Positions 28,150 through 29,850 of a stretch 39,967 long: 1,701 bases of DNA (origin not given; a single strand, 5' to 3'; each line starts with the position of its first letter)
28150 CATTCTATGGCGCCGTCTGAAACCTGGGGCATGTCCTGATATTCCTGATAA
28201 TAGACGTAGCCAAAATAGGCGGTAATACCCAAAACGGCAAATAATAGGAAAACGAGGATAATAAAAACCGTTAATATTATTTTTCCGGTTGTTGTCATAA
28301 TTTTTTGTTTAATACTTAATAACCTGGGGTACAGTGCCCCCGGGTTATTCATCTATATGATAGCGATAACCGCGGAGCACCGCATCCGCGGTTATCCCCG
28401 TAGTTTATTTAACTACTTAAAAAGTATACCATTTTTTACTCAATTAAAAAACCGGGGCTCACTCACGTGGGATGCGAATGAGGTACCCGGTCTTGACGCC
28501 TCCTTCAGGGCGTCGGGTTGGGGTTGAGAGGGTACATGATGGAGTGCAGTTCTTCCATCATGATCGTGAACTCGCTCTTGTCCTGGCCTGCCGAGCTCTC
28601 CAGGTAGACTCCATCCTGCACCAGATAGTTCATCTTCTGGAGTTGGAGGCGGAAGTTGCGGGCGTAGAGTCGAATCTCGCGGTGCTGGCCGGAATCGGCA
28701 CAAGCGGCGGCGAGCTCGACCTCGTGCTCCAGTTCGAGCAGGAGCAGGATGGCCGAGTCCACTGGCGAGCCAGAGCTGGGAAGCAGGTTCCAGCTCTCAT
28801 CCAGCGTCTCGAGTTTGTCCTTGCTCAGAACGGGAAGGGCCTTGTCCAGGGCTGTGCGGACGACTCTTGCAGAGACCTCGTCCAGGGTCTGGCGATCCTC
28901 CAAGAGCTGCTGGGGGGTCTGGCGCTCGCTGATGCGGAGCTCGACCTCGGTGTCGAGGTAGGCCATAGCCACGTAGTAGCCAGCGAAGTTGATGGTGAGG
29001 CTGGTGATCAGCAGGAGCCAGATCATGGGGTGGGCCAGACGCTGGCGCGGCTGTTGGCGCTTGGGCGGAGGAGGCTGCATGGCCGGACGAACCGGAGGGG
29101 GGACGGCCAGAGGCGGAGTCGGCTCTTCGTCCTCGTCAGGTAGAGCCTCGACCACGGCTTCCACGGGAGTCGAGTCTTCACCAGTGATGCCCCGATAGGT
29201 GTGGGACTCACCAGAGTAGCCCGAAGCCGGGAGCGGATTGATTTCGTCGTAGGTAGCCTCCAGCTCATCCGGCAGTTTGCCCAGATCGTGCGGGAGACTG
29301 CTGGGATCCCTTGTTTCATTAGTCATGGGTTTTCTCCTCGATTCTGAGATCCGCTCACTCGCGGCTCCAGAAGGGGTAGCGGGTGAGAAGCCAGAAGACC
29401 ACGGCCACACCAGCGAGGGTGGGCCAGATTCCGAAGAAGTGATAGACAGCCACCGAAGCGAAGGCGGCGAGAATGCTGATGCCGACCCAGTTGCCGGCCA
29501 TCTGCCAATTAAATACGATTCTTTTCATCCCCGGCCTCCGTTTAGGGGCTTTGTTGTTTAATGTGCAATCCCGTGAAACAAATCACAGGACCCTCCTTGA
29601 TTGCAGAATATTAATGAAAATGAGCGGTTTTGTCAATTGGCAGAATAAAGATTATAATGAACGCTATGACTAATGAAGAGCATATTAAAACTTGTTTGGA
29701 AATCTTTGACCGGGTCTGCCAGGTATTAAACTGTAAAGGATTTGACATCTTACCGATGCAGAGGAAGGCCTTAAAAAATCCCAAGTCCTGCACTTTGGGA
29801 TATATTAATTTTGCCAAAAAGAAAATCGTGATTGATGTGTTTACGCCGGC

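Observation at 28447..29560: GC-rich two-gene island encoding small membrane proteins with strong SD sites in an SD-poor AT-rich genome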

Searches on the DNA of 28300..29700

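Call 63: search_rna_families(source=window, start=28300, end=29700, threshold=evalue, max_evalue=1)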
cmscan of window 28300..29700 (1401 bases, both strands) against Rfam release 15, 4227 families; matches with E-value up to 1: 2.
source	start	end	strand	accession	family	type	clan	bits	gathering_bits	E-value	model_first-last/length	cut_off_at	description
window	29519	29596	-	RF00521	SAM_alpha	Cis-reg; riboswitch;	-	19.6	36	0.12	1-79/79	no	Alpha-proteobacteria SAM riboswitch aptamer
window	29540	29579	-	RF01335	CRISPR-DR22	Gene; CRISPR;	-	18.2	50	0.94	1-36/36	no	CRISPR RNA direct repeat element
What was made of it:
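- On SAM-II (SAM_alpha) riboswitch in the leader: 19.6 bits against a gathering score of 36, E=0.12 in a 1.4-kb search (call 63).
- There is a sub-threshold SAM-II-like hit in the leader (19.6 bits against a gathering score of 36, E=0.12; call 63).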
